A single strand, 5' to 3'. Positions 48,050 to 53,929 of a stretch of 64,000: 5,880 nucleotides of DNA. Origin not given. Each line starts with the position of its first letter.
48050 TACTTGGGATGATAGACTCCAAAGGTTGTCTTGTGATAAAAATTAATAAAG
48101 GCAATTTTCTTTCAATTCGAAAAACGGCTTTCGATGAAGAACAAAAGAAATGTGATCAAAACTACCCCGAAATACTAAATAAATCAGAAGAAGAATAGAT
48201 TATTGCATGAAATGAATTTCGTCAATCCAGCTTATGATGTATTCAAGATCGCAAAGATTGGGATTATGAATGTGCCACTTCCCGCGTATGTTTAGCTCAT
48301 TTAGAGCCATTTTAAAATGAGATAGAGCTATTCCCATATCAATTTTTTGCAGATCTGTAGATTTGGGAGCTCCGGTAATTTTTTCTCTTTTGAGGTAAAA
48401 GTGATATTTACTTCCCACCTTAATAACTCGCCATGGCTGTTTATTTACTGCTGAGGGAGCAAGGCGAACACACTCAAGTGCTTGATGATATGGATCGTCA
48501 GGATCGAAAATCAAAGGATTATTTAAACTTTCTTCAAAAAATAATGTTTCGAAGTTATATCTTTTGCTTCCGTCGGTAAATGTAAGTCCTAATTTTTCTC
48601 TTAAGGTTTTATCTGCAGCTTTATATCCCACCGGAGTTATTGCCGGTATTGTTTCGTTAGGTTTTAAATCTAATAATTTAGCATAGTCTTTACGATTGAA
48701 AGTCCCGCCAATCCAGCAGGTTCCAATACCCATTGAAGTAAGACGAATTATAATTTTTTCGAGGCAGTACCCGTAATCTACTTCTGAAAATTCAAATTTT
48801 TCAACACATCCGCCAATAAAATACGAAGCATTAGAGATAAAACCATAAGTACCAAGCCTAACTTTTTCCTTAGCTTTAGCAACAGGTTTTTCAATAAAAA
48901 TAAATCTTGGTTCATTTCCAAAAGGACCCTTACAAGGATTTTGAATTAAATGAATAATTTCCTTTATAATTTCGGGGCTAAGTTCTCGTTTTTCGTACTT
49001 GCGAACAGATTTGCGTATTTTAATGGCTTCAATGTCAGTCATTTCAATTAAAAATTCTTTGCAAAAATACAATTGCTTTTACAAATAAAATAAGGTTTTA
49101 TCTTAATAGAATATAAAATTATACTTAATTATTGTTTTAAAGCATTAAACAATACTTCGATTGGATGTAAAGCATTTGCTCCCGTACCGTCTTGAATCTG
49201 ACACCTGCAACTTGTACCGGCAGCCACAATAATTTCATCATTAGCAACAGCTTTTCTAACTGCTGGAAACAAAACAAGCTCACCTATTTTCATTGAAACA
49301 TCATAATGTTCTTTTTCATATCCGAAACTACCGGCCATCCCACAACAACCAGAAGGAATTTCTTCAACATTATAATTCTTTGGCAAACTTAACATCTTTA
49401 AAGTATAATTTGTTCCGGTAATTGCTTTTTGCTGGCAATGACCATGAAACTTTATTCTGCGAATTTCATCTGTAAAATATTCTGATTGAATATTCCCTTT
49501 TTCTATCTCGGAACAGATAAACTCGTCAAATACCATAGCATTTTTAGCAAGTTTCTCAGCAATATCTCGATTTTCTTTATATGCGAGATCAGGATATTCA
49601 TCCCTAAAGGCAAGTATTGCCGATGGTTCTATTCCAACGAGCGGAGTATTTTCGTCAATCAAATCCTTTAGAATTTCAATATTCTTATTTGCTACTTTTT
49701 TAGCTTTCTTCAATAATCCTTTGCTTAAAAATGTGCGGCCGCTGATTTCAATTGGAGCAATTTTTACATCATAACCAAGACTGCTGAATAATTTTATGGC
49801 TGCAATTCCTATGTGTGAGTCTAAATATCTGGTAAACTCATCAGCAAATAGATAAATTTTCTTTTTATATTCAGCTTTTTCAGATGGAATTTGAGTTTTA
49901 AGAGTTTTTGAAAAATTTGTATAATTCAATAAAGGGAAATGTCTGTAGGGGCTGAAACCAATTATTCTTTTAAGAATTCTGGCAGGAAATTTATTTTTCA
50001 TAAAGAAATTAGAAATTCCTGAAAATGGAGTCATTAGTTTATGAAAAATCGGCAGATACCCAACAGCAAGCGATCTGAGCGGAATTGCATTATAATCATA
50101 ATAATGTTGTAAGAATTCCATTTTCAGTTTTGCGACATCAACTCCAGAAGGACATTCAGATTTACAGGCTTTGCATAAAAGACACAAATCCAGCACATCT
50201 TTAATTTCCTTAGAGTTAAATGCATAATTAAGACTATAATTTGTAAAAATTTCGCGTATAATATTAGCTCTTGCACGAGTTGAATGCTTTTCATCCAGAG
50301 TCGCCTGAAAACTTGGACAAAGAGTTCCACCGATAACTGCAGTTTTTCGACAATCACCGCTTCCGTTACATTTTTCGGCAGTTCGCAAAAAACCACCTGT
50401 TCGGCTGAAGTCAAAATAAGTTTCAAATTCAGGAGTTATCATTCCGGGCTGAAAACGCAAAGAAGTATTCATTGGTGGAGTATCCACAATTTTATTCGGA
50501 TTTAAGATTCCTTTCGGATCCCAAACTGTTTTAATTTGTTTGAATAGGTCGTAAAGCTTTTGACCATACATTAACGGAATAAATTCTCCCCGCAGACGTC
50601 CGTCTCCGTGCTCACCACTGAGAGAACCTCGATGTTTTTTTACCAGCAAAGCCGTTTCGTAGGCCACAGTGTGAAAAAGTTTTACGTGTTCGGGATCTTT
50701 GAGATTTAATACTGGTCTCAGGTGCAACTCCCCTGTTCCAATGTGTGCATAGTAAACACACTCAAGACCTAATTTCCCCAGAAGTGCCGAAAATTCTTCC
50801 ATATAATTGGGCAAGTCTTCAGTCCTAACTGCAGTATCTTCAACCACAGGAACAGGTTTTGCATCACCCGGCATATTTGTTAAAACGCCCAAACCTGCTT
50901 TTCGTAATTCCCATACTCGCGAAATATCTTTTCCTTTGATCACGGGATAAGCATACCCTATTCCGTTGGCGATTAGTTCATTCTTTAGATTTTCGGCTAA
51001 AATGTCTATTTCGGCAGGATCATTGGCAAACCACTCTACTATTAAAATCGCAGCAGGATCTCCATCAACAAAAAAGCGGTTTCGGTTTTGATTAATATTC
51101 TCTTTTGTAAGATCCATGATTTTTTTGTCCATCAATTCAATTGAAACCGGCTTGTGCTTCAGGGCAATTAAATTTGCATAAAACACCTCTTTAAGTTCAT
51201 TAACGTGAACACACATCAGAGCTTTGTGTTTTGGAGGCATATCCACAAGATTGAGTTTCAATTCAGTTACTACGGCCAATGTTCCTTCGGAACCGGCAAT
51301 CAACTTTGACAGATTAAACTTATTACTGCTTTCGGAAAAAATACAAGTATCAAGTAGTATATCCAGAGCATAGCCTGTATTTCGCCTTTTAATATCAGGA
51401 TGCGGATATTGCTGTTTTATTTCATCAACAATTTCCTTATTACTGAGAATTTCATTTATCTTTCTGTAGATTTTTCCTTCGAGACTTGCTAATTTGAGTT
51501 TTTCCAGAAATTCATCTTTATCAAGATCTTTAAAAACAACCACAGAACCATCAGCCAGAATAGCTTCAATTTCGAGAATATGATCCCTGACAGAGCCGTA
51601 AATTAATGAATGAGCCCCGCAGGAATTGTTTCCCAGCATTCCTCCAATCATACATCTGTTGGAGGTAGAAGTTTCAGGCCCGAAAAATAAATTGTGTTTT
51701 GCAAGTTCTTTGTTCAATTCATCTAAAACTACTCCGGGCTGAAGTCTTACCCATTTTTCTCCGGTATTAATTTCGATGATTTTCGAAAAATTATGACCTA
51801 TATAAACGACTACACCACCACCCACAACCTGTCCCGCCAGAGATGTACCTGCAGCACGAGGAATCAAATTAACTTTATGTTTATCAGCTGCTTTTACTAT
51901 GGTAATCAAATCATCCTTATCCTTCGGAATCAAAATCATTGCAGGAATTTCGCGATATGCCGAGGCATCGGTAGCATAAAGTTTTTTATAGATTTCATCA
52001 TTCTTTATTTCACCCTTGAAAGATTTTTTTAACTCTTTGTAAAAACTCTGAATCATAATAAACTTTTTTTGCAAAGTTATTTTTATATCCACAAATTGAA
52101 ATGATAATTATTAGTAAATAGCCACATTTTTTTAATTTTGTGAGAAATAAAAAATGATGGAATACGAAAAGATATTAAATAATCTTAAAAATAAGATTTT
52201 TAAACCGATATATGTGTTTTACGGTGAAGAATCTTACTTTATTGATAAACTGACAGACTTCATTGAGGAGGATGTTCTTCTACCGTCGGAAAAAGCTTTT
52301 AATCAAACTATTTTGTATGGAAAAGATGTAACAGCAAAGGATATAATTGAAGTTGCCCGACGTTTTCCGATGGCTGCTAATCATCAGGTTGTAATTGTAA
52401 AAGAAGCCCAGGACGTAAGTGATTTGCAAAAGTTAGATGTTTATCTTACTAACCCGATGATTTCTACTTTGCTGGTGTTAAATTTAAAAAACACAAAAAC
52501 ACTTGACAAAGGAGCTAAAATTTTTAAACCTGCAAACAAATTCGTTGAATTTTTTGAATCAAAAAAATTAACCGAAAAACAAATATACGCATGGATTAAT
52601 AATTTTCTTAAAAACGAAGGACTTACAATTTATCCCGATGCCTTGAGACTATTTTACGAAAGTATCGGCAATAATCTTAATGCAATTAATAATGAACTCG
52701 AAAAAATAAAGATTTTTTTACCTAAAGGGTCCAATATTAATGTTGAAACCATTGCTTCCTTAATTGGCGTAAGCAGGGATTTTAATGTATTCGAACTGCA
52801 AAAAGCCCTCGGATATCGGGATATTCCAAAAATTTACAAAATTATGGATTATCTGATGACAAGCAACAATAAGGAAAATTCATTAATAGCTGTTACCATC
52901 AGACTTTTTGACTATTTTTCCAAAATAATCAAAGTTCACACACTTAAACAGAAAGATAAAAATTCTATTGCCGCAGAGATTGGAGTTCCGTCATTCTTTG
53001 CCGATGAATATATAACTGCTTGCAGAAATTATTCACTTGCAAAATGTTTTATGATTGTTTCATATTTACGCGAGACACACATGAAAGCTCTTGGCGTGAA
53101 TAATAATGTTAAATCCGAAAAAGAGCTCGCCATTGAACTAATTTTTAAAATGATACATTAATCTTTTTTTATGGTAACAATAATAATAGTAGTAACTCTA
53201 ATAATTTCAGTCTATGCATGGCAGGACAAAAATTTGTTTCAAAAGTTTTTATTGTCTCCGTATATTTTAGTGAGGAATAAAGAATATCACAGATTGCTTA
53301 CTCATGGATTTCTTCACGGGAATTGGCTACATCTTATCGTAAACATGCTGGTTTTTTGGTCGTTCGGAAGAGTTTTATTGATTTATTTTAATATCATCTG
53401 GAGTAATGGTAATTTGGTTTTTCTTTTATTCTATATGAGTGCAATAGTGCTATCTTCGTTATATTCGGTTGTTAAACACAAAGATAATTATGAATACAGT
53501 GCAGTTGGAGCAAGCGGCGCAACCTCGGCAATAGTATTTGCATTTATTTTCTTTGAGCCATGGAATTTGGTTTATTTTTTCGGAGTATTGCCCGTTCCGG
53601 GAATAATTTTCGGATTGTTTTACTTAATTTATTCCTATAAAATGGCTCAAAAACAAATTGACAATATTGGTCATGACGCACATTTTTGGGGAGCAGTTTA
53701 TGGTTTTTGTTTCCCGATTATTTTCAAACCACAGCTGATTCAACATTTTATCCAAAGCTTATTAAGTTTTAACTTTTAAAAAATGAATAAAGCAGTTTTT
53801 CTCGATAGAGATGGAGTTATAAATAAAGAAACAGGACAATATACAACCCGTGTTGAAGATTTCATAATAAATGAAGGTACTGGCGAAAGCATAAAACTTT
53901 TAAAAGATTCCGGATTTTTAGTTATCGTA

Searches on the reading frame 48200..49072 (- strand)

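Call 25: search_protein_families(library=pfam, proteins=[window:48200-49072:-], max_evalue=0.001)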
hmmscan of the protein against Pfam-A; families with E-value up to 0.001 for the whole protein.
window:48200-49072:- (290 aa): 2 families
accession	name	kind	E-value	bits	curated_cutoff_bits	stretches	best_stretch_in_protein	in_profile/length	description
PF14512.11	TM1586_NiRdase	-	1.8e-37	129.5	27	1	14-256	3-214/215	Putative TM nitroreductase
PF00881.29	Nitroreductase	-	1.5e-16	61.5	23.5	1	92-150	111-167/167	Nitroreductase family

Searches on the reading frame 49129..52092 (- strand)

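Call 25: search_protein_families(library=pfam, proteins=[window:49129-52092:-], max_evalue=0.001)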
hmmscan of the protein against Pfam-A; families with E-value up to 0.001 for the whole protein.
window:49129-52092:- (987 aa): 5 families
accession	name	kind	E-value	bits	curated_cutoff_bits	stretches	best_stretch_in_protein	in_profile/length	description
PF02913.24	FAD-oxidase_C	-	1.5e-46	159.6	21.2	1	287-535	2-248/248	FAD linked oxidases, C-terminal domain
PF01565.28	FAD_binding_4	-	1.1e-36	126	26.4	1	50-186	1-137/139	FAD binding domain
PF13534.11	Fer4_17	-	2e-08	35.1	22.2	1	574-652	1-61/61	4Fe-4S dicluster domain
PF13183.11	Fer4_8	-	1.2e-07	32.5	27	1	572-651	2-68/68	4Fe-4S dicluster domain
PF13237.11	Fer4_10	-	0.00095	19.5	25.5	0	632-652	4-24/53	4Fe-4S dicluster domain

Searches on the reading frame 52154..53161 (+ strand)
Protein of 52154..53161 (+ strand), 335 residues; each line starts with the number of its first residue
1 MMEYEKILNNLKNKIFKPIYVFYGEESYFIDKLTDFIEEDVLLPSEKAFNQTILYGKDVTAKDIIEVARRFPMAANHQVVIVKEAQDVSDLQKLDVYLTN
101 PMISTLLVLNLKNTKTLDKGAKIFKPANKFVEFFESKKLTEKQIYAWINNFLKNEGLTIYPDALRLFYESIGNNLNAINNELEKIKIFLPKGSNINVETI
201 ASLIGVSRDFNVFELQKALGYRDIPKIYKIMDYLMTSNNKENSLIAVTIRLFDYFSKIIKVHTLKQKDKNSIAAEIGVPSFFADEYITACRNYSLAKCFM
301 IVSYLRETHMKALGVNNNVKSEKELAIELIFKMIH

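Call 25: search_protein_families(library=pfam, proteins=[window:52154-53161:+], max_evalue=0.001)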
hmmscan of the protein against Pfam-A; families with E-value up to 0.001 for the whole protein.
window:52154-53161:+ (335 aa): 2 families
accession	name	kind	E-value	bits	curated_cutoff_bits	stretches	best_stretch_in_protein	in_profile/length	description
PF06144.19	DNA_pol3_delta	-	2.9e-10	40.6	21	1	20-129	1-116/124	DNA polymerase III, delta subunit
PF21694.2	DNA_pol3_delta_C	-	5.7e-08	33.2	27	1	211-311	3-102/121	DNA polymerase III delta subunit, C-terminal domain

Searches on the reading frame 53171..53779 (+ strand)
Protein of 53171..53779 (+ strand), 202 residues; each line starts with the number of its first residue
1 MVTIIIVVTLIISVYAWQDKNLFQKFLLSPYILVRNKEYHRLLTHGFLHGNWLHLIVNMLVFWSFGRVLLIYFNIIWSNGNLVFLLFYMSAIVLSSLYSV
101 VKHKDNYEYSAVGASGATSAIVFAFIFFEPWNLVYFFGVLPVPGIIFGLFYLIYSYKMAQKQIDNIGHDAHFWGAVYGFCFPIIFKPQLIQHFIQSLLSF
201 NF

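Call 25: search_protein_families(library=pfam, proteins=[window:53171-53779:+], max_evalue=0.001)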
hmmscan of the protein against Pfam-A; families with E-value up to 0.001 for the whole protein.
window:53171-53779:+ (202 aa): 1 family
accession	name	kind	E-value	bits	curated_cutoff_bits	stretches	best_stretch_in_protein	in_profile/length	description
PF01694.28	Rhomboid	-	5.2e-22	79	22.6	1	37-185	2-140/143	Rhomboid domain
